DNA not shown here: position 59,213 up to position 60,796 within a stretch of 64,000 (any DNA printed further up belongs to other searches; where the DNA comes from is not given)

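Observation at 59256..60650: Orphan DNA methyltransferase fused to a T5orf172/GIY-YIG-like domain, inserted with zero spacer between pnp and msrB and flanked by a tandem duplication of the msrB start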

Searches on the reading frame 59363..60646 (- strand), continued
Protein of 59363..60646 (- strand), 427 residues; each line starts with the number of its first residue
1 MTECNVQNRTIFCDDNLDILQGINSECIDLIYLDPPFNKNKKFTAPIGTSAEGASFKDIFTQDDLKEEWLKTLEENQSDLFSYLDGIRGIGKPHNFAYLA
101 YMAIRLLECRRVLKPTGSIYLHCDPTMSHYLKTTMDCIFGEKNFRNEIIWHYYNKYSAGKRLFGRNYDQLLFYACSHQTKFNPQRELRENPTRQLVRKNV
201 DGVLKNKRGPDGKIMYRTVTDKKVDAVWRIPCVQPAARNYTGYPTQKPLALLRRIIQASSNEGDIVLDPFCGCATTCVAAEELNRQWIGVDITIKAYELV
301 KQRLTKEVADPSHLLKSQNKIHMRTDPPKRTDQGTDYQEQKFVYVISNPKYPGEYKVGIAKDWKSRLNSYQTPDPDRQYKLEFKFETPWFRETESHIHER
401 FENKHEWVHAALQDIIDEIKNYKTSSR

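Call 25: search_protein_families(library=pfam, proteins=[L005:7060-8004:+, L007:182-1153:+, L047:7056-7997:+, L012:5155-7998:+, L022:7524-7991:+, L045:7531-8004:+, L031:7260-7985:+, L053:3287-4006:+, L002:9337-14556:+, L015:6346-7914:+], max_evalue=0.001)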
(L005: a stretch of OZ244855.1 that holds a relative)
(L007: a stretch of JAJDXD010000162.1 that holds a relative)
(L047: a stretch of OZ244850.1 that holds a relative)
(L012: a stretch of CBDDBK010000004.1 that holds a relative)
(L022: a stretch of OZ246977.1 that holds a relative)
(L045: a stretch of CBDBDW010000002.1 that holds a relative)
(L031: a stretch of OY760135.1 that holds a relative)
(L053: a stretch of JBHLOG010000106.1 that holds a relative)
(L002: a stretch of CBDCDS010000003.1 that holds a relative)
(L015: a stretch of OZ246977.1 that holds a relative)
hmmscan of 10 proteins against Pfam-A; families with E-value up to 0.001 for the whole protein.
L005:7060-8004:+ (314 aa): 2 families
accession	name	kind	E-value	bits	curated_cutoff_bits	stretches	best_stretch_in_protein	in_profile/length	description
PF12762.13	DDE_Tnp_IS1595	-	4.3e-38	131.2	27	1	142-281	3-149/153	ISXO2-like transposase domain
PF12760.12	Zn_ribbon_IS1595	-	0.00023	21.5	25.4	1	27-71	4-44/46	Transposase zinc-ribbon domain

L007:182-1153:+ (323 aa): 2 families
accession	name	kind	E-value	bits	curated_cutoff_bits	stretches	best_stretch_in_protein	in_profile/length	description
PF12762.13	DDE_Tnp_IS1595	-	1.8e-40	138.9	27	1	143-287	3-153/153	ISXO2-like transposase domain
PF12760.12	Zn_ribbon_IS1595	-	2.9e-08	34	25.4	1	28-74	1-45/46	Transposase zinc-ribbon domain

L047:7056-7997:+ (313 aa): 2 families
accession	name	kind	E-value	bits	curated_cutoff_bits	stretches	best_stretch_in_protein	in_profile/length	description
PF12762.13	DDE_Tnp_IS1595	-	1.6e-46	158.5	27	1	130-282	1-153/153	ISXO2-like transposase domain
PF12760.12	Zn_ribbon_IS1595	-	8.9e-09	35.6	25.4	1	18-63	1-45/46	Transposase zinc-ribbon domain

L012:5155-7998:+ (947 aa): 11 families
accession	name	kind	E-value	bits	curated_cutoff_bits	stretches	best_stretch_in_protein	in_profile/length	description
PF17760.6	UvrA_inter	-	4.4e-30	104.2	23.3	1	141-246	1-106/109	UvrA interaction domain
PF00005.33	ABC_tran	-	5.5e-18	66.3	25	0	25-52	1-28/137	ABC transporter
PF02463.25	SMC_N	-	3.3e-12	46.7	40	1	171-564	94-211/220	RecF/RecN/SMC N terminal domain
PF17755.6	UvrA_DNA-bind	-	1.8e-09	38.3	23.2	1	301-391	3-95/110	UvrA DNA-binding domain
PF13191.12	AAA_16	-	5e-08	34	32.6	0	639-667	26-54/167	AAA ATPase domain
PF20703.3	nSTAND1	-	5.3e-08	33.3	27.1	0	639-664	35-60/379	Novel STAND NTPase 1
PF13555.12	AAA_29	-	7.5e-07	29.3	27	0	625-654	10-39/61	P-loop containing region of AAA domain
PF03193.22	RsgA_GTPase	-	7.8e-06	26.2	30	0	601-656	70-125/174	RsgA GTPase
PF13304.12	AAA_21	-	9e-06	26.4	27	0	496-547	242-295/304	AAA domain, putative AbiEii toxin, Type IV TA system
PF13401.12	AAA_22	-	8e-05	23.4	27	0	639-660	7-28/130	AAA domain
PF00684.25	DnaJ_CXXCXGXG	-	0.00066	20.3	32.7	0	742-772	17-50/65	DnaJ central domain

L022:7524-7991:+ (155 aa): 2 families
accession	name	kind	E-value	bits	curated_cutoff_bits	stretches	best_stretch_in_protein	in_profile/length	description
PF02367.23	TsaE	-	4.2e-31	108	26.6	1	13-130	6-124/128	Threonylcarbamoyl adenosine biosynthesis protein TsaE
PF13191.12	AAA_16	-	0.00043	21.2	32.6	1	13-60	8-58/167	AAA ATPase domain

L045:7531-8004:+ (157 aa): 0 families

L031:7260-7985:+ (241 aa): 3 families
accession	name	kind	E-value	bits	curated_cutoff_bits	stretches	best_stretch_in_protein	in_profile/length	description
PF00702.32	Hydrolase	-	2.9e-11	44.6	26.4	1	10-197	1-189/191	haloacid dehalogenase-like hydrolase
PF13419.12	HAD_2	-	2e-06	28.5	23.8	1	126-205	100-178/178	Haloacid dehalogenase-like hydrolase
PF13242.12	Hydrolase_like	-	1.1e-05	25.7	22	1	162-206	4-49/75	HAD-hyrolase-like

L053:3287-4006:+ (239 aa): 4 families
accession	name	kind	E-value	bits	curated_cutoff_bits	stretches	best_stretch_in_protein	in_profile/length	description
PF12795.12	MscS_porin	-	3e-05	24.2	34.4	0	26-88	87-149/238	Mechanosensitive ion channel porin domain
PF19220.6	Rod_CreS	-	0.00021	20.9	100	0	26-164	22-156/359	Crescentin, rod domain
PF25443.1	ANG-1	-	0.00025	21.6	28.5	0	108-169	21-82/105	ANG-1-like domain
PF05557.18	MAD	-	0.00091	18.2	30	0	26-138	113-219/661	Mitotic checkpoint protein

L002:9337-14556:+ (1739 aa): 7 families
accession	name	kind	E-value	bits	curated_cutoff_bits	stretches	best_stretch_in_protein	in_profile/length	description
PF00580.27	UvrD-helicase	-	1.8e-36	126.7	23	2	1120-1209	5-93/271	UvrD/REP helicase N-terminal domain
PF00270.35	DEAD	-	3.9e-31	108.5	26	1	325-496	2-165/167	DEAD/DEAH box helicase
PF00271.37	Helicase_C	-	1.7e-21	77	23.5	1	540-644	8-109/110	Helicase conserved C-terminal domain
PF13245.12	AAA_19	-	4.3e-21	75.9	25.1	1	1120-1304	1-134/134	AAA domain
PF13361.12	UvrD_C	-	1.5e-14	54.6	25.6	1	1532-1587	286-346/350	UvrD-like helicase C-terminal domain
PF13538.12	UvrD_C_2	-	1.4e-08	34.9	27.4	1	1535-1586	4-51/52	UvrD-like helicase C-terminal domain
PF04851.21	ResIII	-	1.5e-05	25.4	22.5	0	324-489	5-161/164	Type III restriction enzyme, res subunit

L015:6346-7914:+ (522 aa): 1 family
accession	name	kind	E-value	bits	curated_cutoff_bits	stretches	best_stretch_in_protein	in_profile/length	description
PF01888.22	CbiD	-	3.1e-81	272.9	25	1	174-432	1-254/254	CbiD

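Call 26: find_encoding_contigs(protein=P0001, flank=6000, max_places=4)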
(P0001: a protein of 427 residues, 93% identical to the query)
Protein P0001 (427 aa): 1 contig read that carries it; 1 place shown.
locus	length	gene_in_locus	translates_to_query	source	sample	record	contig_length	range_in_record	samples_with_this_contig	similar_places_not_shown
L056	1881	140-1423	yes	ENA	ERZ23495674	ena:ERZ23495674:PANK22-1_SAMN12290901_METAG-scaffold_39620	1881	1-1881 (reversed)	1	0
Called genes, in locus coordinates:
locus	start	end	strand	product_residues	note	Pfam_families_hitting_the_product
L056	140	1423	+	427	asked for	PF03602:Cons_hypoth95 (faint), PF01555:N6_N4_Mtase, PF10544:T5orf172, PF13455:MUG113 (weak)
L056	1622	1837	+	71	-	-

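Call 29: search_protein_families(library=padloc, proteins=[window:59363-60646:-], max_evalue=0.01)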
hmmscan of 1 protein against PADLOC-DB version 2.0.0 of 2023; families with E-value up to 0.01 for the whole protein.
window:59363-60646:- (427 aa): 80 families (the best 25 are shown)
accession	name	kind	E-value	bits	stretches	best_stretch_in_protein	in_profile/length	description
PDLC03339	MTase_II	-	1.1e-65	220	2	98-321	60-289/399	Type II methyltransferase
PDLC03300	MTase_II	-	2.3e-47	159.5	1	9-309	12-281/302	Type II methyltransferase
PDLC03354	MTase_II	-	4.3e-46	155.8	2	208-321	291-400/425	Type II methyltransferase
PDLC03299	MTase_II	-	6.6e-45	151.9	2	97-307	61-261/296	Type II methyltransferase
PDLC03371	MTase_II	-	1.6e-43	147.1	1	6-308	8-256/260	Type II methyltransferase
PDLC03636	MTase_III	-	2.9e-31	106.9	2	239-310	340-411/575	Type III methyltransferase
PDLC03633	MTase_III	-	3.2e-31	106.7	1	9-306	79-355/616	Type III methyltransferase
PDLC03638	MTase_III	-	8.4e-30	101.7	2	203-308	577-681/816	Type III methyltransferase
PDLC03238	MTase_II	-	5.6e-28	96.1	2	96-315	169-374/428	Type II methyltransferase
PDLC03265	MTase_II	-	2.6e-26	90.8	2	219-305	246-329/333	Type II methyltransferase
PDLC03216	MTase_II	-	2.8e-26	90.4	2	220-320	166-271/364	Type II methyltransferase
PDLC03635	MTase_III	-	1.1e-25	88.5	2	219-304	485-572/708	Type III methyltransferase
PDLC03353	MTase_II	-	2.4e-25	87.5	1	5-307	6-253/260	Type II methyltransferase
PDLC03644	MTase_III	-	2.4e-24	84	2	15-191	45-197/542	Type III methyltransferase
PDLC03634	MTase_III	-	3.2e-23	80.5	2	15-198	101-265/621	Type III methyltransferase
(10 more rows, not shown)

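Call 30: search_protein_families(library=ncbifam, proteins=[window:59363-60646:-], max_evalue=0.01)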
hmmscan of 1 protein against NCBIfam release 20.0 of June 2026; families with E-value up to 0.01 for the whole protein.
window:59363-60646:- (427 aa): 4 families
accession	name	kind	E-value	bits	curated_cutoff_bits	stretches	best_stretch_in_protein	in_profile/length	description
NF008572.0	PRK11524.1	equivalog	2.1e-37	128.8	292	2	96-317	59-269/294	adenine-specific DNA-methyltransferase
NF050803.1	DnaMtaseCcrMCaul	equivalog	4.2e-22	78.5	830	1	242-314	185-257/350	adenine-specific DNA-methyltransferase CcrM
NF010253.0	PRK13699.1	subfamily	1.4e-13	51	244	1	242-305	143-206/226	DNA methyltransferase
TIGR00571.1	dam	subfamily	0.0012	18.6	114.85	0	5-45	153-194/267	Dam family site-specific DNA-(adenine-N6)-methyltransferase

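Call 37: find_encoding_contigs(protein=P0005, flank=8000, max_places=3)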
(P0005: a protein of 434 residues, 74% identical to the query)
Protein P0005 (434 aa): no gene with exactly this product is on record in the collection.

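Call 40: find_related_loci(query=window:59363-60646:-, collection=viral_contigs, flank=6000)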
Query window:59363-60646:- (427 aa) in viral_contigs; peptide patterns used: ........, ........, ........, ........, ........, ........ (x = any residue, [..] = any of these).
6 stretches matched a pattern, but none encodes a relative of the query by tblastn (E <= 1e-3).

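Call 42: predict_structure(alignment_id=A2)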
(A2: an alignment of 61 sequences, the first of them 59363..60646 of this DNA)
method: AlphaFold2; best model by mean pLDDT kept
length: 427 residues; sequences in the alignment: 61
mean_pLDDT: 85.0   pTM: 0.72
mean pLDDT of the five models: 85.0, 84.3, 81.8, 81.5, 78.8
residues with pLDDT >= 90: 184; 70-90: 191; 50-70: 44; < 50: 8
segments of 3 or more residues with pLDDT < 50: 425-427
pLDDT, mean of each block of 10 residues (from residue 1): 89 90 95 79 55 56 75 79 87 86 94 96 90 94 94 64 77 92 89 89 87 91 89 85 83 96 96 90 96 75 88 86 87 61 90 90 79 80 90 90 89 96 63
secondary structure, 60 per line:
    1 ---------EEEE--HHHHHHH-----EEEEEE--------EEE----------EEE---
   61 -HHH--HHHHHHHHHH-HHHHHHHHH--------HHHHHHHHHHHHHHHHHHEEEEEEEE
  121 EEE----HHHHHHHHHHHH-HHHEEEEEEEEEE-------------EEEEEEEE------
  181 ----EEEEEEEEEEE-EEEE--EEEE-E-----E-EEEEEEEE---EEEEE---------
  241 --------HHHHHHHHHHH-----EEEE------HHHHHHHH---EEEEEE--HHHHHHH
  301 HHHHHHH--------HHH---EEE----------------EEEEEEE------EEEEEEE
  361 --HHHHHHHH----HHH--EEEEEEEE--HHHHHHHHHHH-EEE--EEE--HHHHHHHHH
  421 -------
elements in order: E10-13 H16-22 E28-33 E42-44 E55-57 H67-76 H78-86 H95-112 E113-123 H128-139 E144-153 E167-174 E185-195 E197-200 E203-206 E216-223 E227-231 H249-259 E265-268 H275-282 E286-291 H294-307 E322-324 E341-347 E354-360 H363-370 E380-387 H390-400 E402-404 E407-409 H412-420

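Call 47: fold_search(model_id=the predicted structure, library=pdb)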
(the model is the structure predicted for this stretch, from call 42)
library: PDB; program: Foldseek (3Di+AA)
matches with E <= 10: 688; with E <= 0.001: 104
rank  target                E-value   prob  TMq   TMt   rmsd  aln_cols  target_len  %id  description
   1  6pbd_A                2.3e-16  1.00  0.43  0.52  23.3       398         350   19  DNA N6-Adenine Methyltransferase CcrM In Complex with Double-Stranded DNA Oligonucleotide Containing Its Recognition S (released 2019-10-23)
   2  6pbd_B                6.6e-16  1.00  0.44  0.56  20.3       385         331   19  DNA N6-Adenine Methyltransferase CcrM In Complex with Double-Stranded DNA Oligonucleotide Containing Its Recognition S (released 2019-10-23)
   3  6k0w_A                2.5e-15  1.00  0.46  0.38  16.9       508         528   20  DNA methyltransferase in complex with sinefungin (released 2019-12-11)
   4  1g60_A                2.6e-15  1.00  0.43  0.75   6.8       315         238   22  Crystal Structure of Methyltransferase MboIIa (Moraxella bovis) (released 2002-05-01)
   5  6k0w_B                4.7e-15  1.00  0.45  0.39  11.9       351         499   26  DNA methyltransferase in complex with sinefungin (released 2019-12-11)
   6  6k0w_D                5.6e-15  1.00  0.42  0.41   8.5       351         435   24  DNA methyltransferase in complex with sinefungin (released 2019-12-11)
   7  1g60_B                1.3e-14  1.00  0.41  0.75   7.6       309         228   21  Crystal Structure of Methyltransferase MboIIa (Moraxella bovis) (released 2002-05-01)
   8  8urk_A                1.4e-14  1.00  0.43  0.72   7.0       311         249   21  Crystal structure of DNA N6-Adenine Methyltransferase M.BceJIV from Burkholderia cenocepacia in complex with duplex DN (released 2024-09-11)
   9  9c3u_A                2.0e-14  1.00  0.44  0.73   7.3       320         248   21  Crystal structure of DNA N6-Adenine Methyltransferase M.BceJIV from Burkholderia cenocepacia in complex with duplex DN (released 2024-09-11)
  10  8s9m                  2.4e-14  1.00  0.41  0.69   7.2       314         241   22  DNA cytosine-N4 methyltransferase (residues 79-324) from the Bdelloid rotifer Adineta vaga (released 2023-08-02)
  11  6k0w_C                2.6e-14  1.00  0.42  0.41   8.6       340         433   24  DNA methyltransferase in complex with sinefungin (released 2019-12-11)
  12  9c3s_A                2.8e-14  1.00  0.45  0.75   6.2       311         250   21  Crystal structure of DNA N6-Adenine Methyltransferase M.BceJIV from Burkholderia cenocepacia in complex with duplex DN (released 2024-09-11)
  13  4zcf_A                4.2e-14  1.00  0.46  0.33   8.7       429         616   17  Structural basis of asymmetric DNA methylation and ATP-triggered long-range diffusion by EcoP15I (released 2015-07-29)
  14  8urk_D                6.3e-14  1.00  0.43  0.73   6.3       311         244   22  Crystal structure of DNA N6-Adenine Methyltransferase M.BceJIV from Burkholderia cenocepacia in complex with duplex DN (released 2024-09-11)
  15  8s9o_B                7.9e-14  1.00  0.40  0.73   5.5       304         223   20  DNA cytosine-N4 methyltransferase (residues 61-324) from the Bdelloid rotifer Adineta vaga - P1 crystal form (released 2023-08-02)
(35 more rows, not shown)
